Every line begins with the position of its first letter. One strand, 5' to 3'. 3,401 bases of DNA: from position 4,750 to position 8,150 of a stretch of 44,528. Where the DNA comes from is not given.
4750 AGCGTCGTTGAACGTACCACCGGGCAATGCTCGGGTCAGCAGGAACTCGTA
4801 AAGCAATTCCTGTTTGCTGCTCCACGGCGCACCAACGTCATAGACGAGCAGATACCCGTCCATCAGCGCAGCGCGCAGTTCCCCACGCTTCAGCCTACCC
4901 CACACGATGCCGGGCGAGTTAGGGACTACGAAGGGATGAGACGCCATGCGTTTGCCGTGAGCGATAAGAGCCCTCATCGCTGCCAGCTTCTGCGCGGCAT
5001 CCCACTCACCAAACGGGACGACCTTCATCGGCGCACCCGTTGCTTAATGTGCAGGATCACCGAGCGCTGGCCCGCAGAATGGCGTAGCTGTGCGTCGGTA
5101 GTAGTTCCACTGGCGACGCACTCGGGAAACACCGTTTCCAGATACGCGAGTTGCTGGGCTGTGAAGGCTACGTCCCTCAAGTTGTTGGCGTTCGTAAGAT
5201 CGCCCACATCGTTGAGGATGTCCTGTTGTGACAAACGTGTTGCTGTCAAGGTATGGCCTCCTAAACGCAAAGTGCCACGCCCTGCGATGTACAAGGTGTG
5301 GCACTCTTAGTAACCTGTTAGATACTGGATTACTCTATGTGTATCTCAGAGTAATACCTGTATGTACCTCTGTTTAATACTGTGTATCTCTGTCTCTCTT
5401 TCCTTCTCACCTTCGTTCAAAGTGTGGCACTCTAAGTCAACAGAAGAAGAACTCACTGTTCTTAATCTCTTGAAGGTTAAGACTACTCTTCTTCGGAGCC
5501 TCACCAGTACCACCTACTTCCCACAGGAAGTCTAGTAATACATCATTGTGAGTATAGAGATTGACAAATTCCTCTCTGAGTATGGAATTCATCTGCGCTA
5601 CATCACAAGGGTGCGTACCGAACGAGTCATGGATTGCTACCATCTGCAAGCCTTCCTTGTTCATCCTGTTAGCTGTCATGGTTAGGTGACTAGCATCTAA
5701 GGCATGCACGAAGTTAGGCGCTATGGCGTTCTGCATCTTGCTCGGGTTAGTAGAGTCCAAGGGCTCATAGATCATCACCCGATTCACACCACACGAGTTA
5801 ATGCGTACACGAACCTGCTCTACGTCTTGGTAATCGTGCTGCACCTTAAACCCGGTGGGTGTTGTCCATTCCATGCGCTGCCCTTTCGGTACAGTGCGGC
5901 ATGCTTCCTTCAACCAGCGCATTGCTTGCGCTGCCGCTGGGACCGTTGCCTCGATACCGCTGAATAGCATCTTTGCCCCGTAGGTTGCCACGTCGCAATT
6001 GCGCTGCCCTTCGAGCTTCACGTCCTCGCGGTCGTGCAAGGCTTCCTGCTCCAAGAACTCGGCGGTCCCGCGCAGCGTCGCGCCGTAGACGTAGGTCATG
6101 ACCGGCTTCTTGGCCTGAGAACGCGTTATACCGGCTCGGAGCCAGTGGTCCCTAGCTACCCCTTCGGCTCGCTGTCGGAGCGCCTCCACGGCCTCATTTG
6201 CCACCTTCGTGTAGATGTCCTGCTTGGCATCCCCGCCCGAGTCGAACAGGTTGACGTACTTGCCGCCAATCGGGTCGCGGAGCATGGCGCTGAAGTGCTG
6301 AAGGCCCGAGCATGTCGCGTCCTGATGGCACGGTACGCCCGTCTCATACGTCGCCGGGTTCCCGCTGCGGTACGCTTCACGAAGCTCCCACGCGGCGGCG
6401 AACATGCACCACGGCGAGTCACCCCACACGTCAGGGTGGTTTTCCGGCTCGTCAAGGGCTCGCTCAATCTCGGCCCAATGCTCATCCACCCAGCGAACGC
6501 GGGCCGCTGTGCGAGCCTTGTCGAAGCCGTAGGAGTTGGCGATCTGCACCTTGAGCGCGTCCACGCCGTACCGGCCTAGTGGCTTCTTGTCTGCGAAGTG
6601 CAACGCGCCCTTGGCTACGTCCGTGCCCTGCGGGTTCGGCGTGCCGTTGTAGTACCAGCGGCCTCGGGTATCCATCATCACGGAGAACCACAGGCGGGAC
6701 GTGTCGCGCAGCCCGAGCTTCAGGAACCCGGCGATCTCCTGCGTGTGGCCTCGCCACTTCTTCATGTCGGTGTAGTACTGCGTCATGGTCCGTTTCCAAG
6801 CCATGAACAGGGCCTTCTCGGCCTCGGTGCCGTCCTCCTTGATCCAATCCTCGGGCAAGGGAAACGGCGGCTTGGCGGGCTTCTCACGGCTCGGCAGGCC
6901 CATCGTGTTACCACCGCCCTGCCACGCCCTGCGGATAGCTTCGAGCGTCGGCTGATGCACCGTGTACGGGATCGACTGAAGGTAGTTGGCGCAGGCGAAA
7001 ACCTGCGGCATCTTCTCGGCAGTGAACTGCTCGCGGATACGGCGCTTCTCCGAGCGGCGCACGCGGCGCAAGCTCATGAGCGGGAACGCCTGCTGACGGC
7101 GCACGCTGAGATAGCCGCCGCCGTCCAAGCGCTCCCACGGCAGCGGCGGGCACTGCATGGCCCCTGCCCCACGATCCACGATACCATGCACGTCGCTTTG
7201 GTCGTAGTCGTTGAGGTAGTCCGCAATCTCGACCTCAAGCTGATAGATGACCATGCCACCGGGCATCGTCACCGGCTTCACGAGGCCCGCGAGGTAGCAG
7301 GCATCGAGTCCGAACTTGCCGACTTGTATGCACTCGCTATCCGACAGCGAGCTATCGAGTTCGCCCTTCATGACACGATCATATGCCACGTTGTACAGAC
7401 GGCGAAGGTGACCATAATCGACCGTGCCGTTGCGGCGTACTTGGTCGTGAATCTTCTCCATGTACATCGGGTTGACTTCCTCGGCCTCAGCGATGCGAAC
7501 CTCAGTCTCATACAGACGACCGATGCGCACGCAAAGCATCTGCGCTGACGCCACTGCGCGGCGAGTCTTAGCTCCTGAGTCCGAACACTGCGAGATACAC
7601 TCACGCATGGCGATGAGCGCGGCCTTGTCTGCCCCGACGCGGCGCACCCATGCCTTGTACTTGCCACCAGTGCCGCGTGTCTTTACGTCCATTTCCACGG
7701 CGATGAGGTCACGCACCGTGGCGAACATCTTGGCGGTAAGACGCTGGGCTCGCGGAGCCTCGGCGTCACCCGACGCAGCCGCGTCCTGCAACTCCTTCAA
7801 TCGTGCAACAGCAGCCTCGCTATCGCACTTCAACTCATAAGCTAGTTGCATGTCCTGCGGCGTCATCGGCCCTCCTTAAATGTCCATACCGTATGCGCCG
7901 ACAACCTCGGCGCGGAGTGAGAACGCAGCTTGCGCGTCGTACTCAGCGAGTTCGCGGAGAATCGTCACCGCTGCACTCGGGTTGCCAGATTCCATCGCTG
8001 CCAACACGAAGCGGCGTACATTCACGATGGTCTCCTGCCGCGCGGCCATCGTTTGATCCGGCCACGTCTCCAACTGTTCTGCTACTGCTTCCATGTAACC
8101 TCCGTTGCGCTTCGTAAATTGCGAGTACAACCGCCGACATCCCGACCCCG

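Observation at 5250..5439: An RNAP-distal spacer holds twin 14-nt motifs flanking an AT-rich hairpin block, a candidate phage promoter or primary origin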

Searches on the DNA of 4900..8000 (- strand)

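Call 4: search_dna_similar(query=window:4900-8000:-, collection=phages, mode=near, max_rows=30)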
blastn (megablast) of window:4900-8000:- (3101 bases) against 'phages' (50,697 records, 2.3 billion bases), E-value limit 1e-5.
Records with a match: 3; places in all: 3; records where one place covers at least 80% of the query: 0.
Best place of each record, by identity: 60-80% 3.
By first word of the organism name: Ralstonia 2; Variovorax 1.
By host as written in the record: Ralstonia solanacearum 2; - 1.
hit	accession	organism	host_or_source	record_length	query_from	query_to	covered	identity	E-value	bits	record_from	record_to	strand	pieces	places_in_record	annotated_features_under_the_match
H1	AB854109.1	Ralstonia phage RSB3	Ralstonia solanacearum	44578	318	2403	67%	74.6%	0e+0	817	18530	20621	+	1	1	putative phage RNA polymerase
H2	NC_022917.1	Ralstonia phage RSB3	Ralstonia solanacearum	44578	318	2403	67%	74.6%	0e+0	817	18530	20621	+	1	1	RNA polymerase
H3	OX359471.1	Variovorax phage VAC_51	-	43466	216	2291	67%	71.3%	3e-117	429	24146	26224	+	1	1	RNA polymerase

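Call 6: get_annotated_region(hit=H2, flank=3000)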
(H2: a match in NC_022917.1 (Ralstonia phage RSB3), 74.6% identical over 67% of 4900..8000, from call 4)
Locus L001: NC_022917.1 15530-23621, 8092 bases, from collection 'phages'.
description: Ralstonia phage RSB3 DNA, complete genome.
organism: Ralstonia phage RSB3 (NCBI taxid 1402875)
taxonomy: Viruses; Duplodnaviria; Heunggongvirae; Uroviricota; Caudoviricetes; Autographiviridae; Jiaoyazivirus; Jiaoyazivirus RSB3
host: Ralstonia solanacearum; source: -; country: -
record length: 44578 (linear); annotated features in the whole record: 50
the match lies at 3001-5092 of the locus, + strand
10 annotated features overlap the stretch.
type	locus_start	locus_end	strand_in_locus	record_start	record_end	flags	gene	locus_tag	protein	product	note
CDS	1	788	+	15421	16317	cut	-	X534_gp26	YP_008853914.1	exonuclease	ORF26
CDS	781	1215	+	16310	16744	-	-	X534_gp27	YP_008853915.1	endonuclease VII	ORF27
CDS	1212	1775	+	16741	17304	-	-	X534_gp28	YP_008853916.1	nucleotidyltransferase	ORF28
CDS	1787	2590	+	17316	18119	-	-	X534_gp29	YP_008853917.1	DNA polymerase exonuclease subunit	ORF29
CDS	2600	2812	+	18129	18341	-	-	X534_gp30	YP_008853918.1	hypothetical protein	ORF30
CDS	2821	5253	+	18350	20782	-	-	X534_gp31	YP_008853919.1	RNA polymerase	ORF31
CDS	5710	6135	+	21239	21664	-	-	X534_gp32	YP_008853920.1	hypothetical protein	ORF32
CDS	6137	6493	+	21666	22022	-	-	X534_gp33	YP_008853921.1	virion structural protein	ORF33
CDS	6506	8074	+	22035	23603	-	-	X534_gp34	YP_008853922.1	head-tail adaptor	ORF34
CDS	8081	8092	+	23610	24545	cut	-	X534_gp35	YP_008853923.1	head scaffolding protein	ORF35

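Call 10: get_annotated_region(hit=H3, flank=3000)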
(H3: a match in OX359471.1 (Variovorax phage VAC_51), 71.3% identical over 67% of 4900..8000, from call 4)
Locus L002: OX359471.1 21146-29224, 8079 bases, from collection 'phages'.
description: Variovorax phage VAC_51 genome assembly, chromosome: 1.
organism: Variovorax phage VAC_51 (NCBI taxid 2985242)
taxonomy: Viruses
host: -; source: -; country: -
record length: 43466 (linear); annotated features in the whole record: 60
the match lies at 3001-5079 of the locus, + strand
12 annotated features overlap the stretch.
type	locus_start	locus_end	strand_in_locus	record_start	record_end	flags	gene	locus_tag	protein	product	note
CDS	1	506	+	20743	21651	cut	-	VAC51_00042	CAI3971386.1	RNaseH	ID:VAC51_00042; source:Prodigal:2.6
CDS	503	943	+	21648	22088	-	-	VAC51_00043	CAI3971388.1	HNH endonuclease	ID:VAC51_00043; source:Prodigal:2.6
CDS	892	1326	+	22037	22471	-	-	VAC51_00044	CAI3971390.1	endonuclease VII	ID:VAC51_00044; source:Prodigal:2.6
CDS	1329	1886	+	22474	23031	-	-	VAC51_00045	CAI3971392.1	nucleotidyltransferase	ID:VAC51_00045; source:Prodigal:2.6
CDS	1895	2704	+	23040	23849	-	-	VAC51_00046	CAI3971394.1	DNA polymerase exonuclease subunit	ID:VAC51_00046; source:Prodigal:2.6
CDS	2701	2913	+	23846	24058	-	-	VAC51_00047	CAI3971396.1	hypothetical protein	ID:VAC51_00047; source:Prodigal:2.6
CDS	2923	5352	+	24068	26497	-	-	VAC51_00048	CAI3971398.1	RNA polymerase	ID:VAC51_00048; source:Prodigal:2.6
CDS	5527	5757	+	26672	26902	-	-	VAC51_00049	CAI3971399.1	hypothetical protein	ID:VAC51_00049; source:Prodigal:2.6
CDS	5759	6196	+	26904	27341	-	-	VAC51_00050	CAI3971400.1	hypothetical protein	ID:VAC51_00050; source:Prodigal:2.6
CDS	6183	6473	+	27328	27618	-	-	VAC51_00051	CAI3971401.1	virion structural protein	ID:VAC51_00051; source:Prodigal:2.6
CDS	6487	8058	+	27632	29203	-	-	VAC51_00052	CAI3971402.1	head-tail adaptor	ID:VAC51_00052; source:Prodigal:2.6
CDS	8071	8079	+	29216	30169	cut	-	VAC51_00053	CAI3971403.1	head scaffolding protein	ID:VAC51_00053; source:Prodigal:2.6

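Call 51: search_rna_families(source=window, start=4900, end=5800, threshold=evalue, max_evalue=1)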
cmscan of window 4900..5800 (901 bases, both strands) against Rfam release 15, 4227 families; matches with E-value up to 1: 0.
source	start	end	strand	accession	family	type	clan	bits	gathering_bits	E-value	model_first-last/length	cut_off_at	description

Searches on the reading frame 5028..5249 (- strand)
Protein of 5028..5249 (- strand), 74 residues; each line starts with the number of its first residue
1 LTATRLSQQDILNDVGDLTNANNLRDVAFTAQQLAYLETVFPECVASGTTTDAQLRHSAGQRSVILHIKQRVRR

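Call 67: search_protein_families(library=phrogs, proteins=[window:5028-5249:-], max_evalue=0.001)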
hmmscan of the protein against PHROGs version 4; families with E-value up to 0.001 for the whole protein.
window:5028-5249:- (74 aa): 3 families
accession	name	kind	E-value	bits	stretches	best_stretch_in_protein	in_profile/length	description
phrog_6575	-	unknown function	3.3e-10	40.9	1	20-73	22-75/83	-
phrog_5394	-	unknown function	3.8e-08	34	1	29-73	9-52/65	-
phrog_4970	-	unknown function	4e-05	24.1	1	34-73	18-57/61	-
